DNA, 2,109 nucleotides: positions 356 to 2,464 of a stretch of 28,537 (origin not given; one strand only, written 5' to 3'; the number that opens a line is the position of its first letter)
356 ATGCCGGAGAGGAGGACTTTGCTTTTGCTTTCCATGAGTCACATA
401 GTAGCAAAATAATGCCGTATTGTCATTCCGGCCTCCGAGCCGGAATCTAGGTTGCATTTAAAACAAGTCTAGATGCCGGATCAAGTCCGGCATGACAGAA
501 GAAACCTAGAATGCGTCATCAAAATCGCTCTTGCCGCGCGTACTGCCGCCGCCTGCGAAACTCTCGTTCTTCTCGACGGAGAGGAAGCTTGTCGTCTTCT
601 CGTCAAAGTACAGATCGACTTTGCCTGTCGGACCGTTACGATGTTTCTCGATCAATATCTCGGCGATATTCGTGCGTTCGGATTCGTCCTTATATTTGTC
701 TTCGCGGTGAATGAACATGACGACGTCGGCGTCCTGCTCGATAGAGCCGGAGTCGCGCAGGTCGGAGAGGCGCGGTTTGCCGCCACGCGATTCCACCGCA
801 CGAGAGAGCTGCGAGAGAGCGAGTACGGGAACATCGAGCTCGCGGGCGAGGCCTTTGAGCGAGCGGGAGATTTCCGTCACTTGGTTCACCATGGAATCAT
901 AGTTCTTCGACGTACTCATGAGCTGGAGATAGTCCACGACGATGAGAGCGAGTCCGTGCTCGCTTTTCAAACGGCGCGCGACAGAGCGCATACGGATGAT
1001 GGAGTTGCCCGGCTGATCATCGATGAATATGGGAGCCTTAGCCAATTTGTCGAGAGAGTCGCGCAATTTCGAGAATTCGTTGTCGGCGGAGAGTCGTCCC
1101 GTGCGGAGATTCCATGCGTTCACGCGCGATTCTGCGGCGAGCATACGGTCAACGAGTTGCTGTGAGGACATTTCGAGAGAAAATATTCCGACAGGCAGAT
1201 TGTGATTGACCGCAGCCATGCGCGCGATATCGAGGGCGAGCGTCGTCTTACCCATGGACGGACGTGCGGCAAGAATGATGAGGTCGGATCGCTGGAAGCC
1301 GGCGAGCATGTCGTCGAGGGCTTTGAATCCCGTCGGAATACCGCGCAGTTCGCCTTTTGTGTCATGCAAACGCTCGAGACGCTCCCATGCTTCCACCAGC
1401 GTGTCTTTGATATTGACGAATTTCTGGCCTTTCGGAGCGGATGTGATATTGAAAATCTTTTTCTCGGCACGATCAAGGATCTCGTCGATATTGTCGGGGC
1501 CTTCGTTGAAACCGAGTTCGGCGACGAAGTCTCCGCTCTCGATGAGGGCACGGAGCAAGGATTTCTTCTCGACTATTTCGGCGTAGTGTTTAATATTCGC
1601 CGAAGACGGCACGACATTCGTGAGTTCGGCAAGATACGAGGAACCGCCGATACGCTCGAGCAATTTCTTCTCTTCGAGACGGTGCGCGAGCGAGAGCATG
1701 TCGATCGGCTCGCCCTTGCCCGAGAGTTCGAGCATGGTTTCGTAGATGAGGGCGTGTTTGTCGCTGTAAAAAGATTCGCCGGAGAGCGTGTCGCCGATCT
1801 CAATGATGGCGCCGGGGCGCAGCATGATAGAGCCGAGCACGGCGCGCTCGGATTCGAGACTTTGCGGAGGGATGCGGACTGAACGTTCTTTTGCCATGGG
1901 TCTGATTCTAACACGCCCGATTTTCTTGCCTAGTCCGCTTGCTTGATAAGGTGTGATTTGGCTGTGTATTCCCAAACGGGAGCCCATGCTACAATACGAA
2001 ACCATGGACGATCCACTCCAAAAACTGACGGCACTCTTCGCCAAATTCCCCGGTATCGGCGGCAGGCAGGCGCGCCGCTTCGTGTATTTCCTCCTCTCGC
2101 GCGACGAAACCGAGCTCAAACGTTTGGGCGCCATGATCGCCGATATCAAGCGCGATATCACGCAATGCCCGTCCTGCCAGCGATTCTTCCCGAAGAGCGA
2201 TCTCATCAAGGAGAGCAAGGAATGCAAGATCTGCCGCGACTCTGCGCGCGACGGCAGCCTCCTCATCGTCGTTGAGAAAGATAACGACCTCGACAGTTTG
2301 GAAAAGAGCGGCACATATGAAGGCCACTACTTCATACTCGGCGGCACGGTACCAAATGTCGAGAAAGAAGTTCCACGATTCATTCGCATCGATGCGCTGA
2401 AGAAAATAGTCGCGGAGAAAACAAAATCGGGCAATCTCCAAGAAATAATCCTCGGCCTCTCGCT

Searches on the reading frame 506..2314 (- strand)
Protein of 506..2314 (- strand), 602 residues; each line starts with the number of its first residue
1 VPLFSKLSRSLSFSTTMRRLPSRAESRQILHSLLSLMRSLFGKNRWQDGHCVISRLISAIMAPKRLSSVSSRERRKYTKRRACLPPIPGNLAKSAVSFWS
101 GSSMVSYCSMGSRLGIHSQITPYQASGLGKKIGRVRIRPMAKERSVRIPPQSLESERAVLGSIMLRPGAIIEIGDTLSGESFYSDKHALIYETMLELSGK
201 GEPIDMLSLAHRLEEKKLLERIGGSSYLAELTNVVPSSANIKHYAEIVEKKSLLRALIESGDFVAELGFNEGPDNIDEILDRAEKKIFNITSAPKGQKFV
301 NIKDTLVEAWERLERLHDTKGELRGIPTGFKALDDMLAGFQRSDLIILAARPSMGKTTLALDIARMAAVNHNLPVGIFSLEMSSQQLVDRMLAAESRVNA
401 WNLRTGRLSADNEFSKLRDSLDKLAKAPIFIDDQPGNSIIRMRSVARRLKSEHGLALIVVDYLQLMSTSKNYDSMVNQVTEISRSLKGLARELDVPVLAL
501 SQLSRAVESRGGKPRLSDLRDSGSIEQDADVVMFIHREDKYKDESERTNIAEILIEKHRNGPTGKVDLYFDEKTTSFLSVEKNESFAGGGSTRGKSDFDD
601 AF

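Call 13: search_protein_families(library=pfam, proteins=[window:506-2314:-], max_evalue=0.001)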
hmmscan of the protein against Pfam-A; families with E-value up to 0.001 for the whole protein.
window:506-2314:- (602 aa): 4 families
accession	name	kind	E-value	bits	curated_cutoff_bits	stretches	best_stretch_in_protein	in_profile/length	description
PF03796.21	DnaB_C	-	2e-103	345.6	27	1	325-577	1-253/255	DnaB-like helicase C terminal domain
PF00772.26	DnaB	-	1.4e-34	118.7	23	1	149-249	2-102/103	DnaB-like helicase N terminal domain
PF13481.12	AAA_25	-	6.5e-13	49.2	27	1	326-503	15-190/195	AAA domain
PF06745.19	ATPase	-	9.8e-05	22.3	26.6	1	326-489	1-154/231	KaiC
